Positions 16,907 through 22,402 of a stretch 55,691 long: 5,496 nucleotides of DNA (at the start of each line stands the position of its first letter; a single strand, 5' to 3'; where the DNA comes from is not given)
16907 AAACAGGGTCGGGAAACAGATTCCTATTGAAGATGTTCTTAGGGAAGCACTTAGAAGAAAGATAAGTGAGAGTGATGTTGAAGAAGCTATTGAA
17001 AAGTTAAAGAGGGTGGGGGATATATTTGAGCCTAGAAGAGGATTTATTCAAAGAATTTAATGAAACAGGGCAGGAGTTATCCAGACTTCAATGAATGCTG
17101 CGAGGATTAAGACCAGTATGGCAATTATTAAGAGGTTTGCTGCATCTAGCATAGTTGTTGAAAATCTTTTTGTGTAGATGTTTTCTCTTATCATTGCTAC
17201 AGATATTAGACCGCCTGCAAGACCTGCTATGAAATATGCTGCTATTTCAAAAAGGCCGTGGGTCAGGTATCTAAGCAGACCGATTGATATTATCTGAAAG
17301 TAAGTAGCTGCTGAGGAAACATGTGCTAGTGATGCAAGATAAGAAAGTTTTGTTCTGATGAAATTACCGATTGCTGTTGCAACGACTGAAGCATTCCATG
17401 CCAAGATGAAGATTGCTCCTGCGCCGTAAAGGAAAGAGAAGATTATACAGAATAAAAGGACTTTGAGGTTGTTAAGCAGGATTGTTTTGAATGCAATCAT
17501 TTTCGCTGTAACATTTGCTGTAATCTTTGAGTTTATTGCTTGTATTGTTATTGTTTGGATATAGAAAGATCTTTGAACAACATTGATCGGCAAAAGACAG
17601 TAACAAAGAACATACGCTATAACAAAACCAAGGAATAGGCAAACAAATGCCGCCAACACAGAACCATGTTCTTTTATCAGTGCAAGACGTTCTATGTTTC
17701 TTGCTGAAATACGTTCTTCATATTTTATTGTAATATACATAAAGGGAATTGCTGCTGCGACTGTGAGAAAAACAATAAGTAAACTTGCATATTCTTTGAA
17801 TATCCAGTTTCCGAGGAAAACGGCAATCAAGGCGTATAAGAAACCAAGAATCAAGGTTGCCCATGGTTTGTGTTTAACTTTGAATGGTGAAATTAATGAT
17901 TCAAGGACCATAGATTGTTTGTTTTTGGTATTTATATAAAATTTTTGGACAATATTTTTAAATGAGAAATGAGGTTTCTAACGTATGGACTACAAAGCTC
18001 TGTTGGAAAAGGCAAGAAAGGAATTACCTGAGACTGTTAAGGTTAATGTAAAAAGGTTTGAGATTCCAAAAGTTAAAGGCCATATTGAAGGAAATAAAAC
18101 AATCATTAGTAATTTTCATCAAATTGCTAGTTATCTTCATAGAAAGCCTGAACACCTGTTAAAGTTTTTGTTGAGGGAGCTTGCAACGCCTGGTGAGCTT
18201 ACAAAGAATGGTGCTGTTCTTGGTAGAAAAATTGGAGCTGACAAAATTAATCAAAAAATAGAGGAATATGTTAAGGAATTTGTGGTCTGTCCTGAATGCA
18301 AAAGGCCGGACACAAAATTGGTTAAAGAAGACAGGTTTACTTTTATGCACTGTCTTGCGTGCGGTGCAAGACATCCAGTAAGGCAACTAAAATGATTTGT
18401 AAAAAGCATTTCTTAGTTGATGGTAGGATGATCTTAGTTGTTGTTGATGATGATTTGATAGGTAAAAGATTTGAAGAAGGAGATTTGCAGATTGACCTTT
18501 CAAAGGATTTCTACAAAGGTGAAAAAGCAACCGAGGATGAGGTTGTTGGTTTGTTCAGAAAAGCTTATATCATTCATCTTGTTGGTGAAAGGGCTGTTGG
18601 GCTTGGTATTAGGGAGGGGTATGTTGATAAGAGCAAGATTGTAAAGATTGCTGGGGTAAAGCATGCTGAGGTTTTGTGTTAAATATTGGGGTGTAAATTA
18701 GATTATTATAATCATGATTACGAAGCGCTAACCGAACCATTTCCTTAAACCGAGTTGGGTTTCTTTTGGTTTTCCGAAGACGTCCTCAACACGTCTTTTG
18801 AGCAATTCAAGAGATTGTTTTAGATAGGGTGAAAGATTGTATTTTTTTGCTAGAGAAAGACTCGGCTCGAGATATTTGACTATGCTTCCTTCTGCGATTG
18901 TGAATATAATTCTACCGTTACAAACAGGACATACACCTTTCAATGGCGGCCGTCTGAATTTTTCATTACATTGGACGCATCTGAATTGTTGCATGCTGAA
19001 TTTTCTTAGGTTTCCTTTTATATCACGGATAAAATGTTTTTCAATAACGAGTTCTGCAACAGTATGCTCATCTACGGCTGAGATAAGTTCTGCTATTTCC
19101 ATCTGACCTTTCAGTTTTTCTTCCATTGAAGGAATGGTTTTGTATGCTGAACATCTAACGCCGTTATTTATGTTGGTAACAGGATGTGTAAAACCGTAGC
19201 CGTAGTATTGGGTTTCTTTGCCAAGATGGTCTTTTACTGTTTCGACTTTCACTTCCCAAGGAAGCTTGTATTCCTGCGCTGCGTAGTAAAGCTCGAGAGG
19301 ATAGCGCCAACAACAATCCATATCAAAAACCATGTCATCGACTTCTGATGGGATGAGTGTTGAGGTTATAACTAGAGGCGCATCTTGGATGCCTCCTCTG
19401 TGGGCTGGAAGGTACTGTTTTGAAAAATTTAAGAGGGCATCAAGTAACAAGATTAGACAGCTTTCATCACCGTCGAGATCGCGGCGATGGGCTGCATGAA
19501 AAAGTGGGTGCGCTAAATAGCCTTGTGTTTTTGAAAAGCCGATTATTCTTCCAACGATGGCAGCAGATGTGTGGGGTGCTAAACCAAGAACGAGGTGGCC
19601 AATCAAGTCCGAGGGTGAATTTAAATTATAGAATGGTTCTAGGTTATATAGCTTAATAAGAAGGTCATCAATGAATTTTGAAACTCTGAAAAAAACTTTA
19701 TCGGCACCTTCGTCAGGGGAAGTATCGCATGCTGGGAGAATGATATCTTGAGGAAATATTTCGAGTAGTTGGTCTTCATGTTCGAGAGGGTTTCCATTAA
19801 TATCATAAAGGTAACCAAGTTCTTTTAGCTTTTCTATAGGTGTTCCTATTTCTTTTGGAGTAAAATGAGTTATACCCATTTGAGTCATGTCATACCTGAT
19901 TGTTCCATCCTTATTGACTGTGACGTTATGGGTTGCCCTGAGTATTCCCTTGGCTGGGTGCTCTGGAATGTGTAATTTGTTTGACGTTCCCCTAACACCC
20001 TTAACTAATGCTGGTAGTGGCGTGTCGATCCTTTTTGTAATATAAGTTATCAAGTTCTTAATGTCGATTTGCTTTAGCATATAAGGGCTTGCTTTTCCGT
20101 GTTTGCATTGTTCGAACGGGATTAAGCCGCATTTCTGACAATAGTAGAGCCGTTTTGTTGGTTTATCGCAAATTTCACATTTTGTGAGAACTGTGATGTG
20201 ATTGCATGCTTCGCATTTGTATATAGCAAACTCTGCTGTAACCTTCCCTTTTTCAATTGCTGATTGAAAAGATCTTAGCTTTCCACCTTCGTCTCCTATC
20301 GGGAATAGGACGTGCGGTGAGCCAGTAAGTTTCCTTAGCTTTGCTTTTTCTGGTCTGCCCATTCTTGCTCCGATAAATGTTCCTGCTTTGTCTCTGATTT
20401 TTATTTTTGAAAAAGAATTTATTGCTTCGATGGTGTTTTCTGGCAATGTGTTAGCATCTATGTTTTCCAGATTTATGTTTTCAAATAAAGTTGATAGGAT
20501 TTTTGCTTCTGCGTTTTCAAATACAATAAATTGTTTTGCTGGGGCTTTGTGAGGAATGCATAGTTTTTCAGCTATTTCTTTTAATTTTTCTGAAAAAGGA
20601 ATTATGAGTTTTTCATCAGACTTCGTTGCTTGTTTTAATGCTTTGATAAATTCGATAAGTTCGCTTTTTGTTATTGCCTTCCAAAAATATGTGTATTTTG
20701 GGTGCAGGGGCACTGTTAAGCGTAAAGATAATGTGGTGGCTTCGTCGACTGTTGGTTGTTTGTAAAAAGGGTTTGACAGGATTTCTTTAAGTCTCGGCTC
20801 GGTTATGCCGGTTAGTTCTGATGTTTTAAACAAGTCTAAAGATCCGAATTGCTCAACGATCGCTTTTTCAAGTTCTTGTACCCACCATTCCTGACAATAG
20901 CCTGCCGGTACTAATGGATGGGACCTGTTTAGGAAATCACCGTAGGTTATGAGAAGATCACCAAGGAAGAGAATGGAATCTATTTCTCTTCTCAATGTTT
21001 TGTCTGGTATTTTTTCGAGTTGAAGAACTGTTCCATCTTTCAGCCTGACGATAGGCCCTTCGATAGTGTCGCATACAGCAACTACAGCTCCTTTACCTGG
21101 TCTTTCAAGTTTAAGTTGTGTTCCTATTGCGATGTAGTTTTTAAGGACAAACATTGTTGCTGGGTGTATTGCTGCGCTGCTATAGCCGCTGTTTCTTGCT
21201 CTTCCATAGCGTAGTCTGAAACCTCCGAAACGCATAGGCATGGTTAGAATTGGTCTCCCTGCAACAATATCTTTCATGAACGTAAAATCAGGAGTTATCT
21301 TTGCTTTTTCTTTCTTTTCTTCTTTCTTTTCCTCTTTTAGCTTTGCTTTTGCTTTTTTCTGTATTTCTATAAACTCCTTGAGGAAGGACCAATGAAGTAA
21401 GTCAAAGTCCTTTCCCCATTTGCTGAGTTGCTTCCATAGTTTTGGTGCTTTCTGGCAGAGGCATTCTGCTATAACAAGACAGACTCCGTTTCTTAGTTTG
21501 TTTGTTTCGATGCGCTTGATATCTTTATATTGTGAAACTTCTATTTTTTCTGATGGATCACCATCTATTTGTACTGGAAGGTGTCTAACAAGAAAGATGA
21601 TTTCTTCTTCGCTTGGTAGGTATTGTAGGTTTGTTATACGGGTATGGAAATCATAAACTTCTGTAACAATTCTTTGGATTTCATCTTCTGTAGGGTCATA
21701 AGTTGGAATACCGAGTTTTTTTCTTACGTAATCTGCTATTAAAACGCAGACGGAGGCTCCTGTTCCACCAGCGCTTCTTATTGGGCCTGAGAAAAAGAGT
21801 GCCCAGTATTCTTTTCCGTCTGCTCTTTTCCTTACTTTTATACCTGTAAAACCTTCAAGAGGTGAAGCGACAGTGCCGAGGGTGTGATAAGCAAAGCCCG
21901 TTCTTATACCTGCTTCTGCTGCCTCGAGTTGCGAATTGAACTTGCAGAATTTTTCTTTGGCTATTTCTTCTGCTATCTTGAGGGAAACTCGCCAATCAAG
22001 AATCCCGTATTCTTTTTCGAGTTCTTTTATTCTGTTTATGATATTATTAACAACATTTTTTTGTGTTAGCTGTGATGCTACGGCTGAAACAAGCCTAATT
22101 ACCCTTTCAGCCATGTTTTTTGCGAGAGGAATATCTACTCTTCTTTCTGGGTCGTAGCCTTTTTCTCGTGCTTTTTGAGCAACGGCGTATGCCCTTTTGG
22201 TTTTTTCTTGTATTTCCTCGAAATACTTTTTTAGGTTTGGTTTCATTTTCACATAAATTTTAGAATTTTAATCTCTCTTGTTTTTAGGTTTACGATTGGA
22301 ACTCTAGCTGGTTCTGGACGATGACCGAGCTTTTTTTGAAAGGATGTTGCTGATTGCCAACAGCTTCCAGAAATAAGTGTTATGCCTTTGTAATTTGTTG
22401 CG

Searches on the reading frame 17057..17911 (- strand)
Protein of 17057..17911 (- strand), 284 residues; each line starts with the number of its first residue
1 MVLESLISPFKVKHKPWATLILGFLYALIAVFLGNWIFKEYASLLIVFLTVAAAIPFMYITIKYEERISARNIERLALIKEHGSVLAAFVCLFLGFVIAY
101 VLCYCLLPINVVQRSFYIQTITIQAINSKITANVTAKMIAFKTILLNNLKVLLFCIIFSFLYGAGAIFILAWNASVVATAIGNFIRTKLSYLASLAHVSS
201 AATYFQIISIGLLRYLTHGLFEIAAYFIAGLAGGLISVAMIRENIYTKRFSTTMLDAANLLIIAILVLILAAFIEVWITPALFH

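Call 7: search_protein_families(library=pfam, proteins=[window:17057-17911:-])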
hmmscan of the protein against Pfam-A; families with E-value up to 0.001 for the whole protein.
window:17057-17911:- (284 aa): 1 family
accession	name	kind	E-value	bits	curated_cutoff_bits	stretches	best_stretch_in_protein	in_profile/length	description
PF01944.22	SpoIIM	-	3e-12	47.2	26.9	1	88-280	1-163/163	Stage II sporulation protein M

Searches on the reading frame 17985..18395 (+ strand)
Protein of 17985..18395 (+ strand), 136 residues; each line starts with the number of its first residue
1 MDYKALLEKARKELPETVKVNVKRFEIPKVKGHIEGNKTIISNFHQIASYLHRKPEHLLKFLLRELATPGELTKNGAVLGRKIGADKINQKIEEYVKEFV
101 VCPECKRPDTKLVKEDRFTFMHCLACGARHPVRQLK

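Call 7: search_protein_families(library=pfam, proteins=[window:17985-18395:+])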
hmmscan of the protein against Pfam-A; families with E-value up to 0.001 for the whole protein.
window:17985-18395:+ (136 aa): 2 families
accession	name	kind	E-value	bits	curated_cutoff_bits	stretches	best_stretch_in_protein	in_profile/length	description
PF01873.23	eIF-5_eIF-2B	-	1.4e-36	125.4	27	1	19-129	5-117/117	Domain found in IF2B/IF5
PF19134.6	DUF5817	-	0.00077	19.8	31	0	100-136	4-37/57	Domain of unknown function (DUF5817)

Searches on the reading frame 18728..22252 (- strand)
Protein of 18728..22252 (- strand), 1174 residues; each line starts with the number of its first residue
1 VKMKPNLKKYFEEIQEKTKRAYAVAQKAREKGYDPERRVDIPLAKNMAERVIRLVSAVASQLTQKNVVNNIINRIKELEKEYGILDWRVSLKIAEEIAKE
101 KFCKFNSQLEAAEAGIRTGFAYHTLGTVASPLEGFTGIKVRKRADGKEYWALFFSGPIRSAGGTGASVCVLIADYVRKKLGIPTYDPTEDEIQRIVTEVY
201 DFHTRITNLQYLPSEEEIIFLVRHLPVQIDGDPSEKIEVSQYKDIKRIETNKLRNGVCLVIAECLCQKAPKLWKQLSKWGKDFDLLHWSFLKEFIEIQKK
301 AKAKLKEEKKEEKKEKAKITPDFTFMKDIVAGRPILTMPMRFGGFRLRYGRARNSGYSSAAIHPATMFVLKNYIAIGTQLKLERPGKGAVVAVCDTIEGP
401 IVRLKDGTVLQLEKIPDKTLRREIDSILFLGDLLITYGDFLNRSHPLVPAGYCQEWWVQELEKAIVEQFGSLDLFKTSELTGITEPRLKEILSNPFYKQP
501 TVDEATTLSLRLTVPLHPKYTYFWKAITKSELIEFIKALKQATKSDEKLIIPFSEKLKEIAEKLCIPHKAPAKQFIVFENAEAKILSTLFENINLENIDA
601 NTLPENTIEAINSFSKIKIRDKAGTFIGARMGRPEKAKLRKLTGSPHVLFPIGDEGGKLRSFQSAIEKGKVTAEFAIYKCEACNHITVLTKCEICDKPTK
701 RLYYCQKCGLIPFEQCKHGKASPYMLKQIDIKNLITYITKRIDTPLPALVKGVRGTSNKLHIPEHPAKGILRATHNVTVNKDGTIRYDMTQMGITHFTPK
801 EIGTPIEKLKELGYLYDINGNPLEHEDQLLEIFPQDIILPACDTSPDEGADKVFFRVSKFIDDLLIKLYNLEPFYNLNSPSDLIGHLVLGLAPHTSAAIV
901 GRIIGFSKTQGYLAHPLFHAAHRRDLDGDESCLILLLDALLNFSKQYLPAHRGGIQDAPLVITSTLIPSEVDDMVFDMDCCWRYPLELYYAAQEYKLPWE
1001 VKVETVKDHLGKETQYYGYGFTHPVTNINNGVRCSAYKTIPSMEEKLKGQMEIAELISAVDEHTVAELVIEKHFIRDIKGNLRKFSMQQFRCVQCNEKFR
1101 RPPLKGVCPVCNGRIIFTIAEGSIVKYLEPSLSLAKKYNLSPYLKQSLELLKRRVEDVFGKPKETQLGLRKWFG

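Call 7: search_protein_families(library=pfam, proteins=[window:18728-22252:-])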
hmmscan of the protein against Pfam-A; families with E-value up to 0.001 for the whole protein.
window:18728-22252:- (1174 aa): 3 families
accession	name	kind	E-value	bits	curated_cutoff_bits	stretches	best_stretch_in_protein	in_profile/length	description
PF24844.1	PolC_DP2_central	-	1.3e-121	406.5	24.3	1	313-709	2-367/372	DNA polymerase II large subunit DP2, central domain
PF24846.1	PolC_DP2_cat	-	4.7e-114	380.8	24.3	1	749-1046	7-299/299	DNA polymerase II large subunit DP2, catalytic domain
PF03833.19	PolC_DP2_N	-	1.9e-83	280.2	24.3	1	9-296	1-270/271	DNA polymerase II large subunit DP2, N-terminal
